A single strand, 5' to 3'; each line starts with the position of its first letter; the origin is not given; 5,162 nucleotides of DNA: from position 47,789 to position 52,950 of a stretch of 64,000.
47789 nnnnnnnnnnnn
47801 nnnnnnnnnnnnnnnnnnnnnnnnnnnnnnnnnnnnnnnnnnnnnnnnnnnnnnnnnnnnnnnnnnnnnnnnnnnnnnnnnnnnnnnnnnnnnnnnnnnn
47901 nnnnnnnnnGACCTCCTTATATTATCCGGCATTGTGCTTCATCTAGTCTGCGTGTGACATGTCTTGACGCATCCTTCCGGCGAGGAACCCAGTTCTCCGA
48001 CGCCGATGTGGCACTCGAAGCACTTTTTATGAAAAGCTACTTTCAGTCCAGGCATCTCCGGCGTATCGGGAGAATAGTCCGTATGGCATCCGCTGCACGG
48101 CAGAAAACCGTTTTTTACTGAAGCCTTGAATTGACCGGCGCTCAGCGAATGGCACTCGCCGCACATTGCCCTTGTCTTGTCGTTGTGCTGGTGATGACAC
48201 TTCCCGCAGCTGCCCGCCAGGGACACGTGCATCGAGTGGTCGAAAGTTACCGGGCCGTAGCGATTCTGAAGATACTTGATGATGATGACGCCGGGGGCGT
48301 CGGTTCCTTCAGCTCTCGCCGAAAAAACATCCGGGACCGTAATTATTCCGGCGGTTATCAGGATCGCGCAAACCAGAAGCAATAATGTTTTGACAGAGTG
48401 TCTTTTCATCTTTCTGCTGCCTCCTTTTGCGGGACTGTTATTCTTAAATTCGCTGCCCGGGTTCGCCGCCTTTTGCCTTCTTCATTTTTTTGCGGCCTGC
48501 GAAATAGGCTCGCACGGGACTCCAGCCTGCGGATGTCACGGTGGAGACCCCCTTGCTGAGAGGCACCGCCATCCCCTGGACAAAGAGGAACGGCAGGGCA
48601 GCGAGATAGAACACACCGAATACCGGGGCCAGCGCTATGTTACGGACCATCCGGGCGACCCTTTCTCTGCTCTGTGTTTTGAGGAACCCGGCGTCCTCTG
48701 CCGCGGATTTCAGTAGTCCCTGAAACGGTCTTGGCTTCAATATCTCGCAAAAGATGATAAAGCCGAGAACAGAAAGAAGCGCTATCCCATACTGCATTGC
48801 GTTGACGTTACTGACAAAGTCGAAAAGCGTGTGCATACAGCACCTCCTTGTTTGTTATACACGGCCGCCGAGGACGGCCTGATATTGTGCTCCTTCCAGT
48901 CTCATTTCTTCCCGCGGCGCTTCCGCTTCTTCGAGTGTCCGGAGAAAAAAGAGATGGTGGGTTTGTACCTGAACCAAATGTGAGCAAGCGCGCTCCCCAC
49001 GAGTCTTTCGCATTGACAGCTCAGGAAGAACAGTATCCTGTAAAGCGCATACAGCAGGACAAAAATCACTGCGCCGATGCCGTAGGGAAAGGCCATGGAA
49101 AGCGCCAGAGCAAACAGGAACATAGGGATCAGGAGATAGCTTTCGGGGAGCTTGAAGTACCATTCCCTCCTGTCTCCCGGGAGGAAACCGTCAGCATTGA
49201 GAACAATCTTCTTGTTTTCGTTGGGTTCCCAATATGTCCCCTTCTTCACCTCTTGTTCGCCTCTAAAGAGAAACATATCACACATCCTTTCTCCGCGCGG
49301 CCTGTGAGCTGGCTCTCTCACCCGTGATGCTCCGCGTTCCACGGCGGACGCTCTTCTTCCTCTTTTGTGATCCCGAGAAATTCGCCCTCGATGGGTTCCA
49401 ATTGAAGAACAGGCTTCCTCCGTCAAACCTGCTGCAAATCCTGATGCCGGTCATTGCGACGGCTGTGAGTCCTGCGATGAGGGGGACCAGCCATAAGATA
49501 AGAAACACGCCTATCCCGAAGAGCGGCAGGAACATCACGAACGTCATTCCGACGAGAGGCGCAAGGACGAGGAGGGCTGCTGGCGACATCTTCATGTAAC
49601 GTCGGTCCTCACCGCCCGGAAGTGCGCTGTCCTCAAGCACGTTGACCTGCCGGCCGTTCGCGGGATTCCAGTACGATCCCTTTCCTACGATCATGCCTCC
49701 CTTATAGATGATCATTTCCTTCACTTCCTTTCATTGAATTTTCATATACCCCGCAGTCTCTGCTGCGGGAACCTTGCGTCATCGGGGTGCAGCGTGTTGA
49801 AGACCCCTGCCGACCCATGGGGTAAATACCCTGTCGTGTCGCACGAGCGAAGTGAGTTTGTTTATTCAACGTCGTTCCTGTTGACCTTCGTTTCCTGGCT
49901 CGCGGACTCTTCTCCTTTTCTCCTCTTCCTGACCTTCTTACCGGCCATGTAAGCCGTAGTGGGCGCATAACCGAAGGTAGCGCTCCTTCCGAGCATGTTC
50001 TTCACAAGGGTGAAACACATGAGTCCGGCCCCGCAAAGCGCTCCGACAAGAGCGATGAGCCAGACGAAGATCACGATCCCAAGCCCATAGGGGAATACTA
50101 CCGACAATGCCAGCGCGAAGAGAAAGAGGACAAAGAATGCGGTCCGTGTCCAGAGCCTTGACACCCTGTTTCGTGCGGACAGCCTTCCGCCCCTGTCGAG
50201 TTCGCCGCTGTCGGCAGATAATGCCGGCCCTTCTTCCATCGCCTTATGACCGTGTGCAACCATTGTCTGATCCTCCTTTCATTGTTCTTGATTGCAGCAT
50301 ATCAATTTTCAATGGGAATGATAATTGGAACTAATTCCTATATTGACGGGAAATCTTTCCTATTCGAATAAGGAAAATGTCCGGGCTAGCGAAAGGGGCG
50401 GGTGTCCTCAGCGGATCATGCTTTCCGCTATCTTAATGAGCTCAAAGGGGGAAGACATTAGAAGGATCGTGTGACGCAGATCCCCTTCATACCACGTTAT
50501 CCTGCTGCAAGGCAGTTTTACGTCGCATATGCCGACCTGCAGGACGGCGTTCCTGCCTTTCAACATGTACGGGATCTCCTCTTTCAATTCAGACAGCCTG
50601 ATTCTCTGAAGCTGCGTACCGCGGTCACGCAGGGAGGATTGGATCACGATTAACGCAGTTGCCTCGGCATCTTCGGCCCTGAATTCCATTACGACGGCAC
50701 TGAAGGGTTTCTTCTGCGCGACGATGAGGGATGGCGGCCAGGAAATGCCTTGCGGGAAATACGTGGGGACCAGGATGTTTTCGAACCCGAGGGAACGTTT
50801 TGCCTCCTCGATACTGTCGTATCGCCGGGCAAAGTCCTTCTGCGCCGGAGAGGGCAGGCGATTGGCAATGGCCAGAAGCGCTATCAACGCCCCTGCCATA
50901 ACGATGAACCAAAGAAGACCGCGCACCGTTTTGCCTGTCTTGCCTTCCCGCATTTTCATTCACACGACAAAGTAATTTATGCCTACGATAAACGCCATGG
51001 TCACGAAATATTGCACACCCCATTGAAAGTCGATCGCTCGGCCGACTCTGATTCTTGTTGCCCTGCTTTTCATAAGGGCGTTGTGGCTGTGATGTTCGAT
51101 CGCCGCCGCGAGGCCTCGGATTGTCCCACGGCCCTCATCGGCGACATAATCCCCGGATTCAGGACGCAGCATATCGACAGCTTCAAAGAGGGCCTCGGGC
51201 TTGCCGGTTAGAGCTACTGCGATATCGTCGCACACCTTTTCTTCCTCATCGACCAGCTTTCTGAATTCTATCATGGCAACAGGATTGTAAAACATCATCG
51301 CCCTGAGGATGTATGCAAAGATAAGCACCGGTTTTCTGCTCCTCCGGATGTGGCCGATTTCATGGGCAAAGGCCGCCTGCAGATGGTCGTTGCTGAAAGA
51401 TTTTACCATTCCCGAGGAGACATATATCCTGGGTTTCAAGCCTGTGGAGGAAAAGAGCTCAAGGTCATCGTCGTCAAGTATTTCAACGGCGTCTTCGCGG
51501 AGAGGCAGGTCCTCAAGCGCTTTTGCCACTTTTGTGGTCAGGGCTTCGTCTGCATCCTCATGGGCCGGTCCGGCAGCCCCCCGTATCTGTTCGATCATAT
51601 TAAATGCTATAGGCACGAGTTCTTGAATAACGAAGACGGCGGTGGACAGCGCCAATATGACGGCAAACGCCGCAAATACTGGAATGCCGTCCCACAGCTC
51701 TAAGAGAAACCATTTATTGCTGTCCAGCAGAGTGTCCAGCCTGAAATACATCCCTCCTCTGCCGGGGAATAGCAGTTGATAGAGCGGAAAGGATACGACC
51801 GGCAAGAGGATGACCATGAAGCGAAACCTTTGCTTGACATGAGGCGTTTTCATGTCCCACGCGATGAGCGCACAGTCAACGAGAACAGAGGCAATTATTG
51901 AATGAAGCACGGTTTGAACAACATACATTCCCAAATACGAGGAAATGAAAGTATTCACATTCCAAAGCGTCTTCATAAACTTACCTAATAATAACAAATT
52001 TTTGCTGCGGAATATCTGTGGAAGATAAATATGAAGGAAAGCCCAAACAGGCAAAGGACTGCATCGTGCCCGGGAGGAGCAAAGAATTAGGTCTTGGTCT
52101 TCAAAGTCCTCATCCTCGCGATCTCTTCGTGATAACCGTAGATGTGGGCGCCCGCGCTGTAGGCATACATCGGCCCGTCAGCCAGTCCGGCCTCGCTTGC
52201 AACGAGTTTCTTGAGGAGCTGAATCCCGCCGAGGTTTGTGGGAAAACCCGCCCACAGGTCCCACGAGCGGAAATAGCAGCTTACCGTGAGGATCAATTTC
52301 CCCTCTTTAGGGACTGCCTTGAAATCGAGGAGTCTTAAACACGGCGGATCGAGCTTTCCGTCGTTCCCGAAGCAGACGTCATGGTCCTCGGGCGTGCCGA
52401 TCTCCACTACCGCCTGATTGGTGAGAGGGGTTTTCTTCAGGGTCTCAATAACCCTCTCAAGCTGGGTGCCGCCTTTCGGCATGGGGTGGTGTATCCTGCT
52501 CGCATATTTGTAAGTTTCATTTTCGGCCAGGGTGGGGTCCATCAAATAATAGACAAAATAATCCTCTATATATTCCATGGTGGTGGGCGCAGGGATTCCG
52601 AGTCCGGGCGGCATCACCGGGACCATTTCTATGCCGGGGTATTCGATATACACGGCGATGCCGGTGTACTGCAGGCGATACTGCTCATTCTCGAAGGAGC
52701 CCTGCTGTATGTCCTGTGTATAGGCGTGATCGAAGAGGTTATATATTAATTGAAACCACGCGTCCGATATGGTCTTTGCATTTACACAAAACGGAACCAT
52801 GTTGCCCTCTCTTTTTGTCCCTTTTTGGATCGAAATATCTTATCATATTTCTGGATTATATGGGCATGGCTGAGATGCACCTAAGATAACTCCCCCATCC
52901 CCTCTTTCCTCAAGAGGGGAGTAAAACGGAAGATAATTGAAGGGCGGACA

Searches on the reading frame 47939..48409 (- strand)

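Call 21: search_protein_families(library=pfam, proteins=[window:47939-48409:-], max_evalue=0.0001)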
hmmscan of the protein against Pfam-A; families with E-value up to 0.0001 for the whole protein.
window:47939-48409:- (156 aa): 1 family
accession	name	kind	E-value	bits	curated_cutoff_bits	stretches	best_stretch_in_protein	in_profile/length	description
PF14522.11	Cytochrome_C7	-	2.2e-05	24.6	24.8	0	96-153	7-67/67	Cytochrome c7 and related cytochrome c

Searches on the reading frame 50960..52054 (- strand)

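Call 21: search_protein_families(library=pfam, proteins=[window:50960-52054:-], max_evalue=0.0001)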
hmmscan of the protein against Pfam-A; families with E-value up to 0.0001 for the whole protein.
window:50960-52054:- (364 aa): 2 families
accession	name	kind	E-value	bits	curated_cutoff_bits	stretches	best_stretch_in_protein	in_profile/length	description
PF05569.17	Peptidase_M56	-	1.2e-10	41.5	31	1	172-282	140-250/296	BlaR1 peptidase M56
PF01435.24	Peptidase_M48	-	1.2e-06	28.9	20.3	1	181-270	18-112/186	Peptidase family M48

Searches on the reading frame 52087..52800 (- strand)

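Call 21: search_protein_families(library=pfam, proteins=[window:52087-52800:-], max_evalue=0.0001)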
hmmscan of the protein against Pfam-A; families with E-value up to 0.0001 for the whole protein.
window:52087-52800:- (237 aa): 1 family
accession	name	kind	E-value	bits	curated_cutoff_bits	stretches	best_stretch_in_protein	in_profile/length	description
PF00303.24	Thymidylat_synt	-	8.6e-13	48.5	24.3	1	102-229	99-219/266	Thymidylate synthase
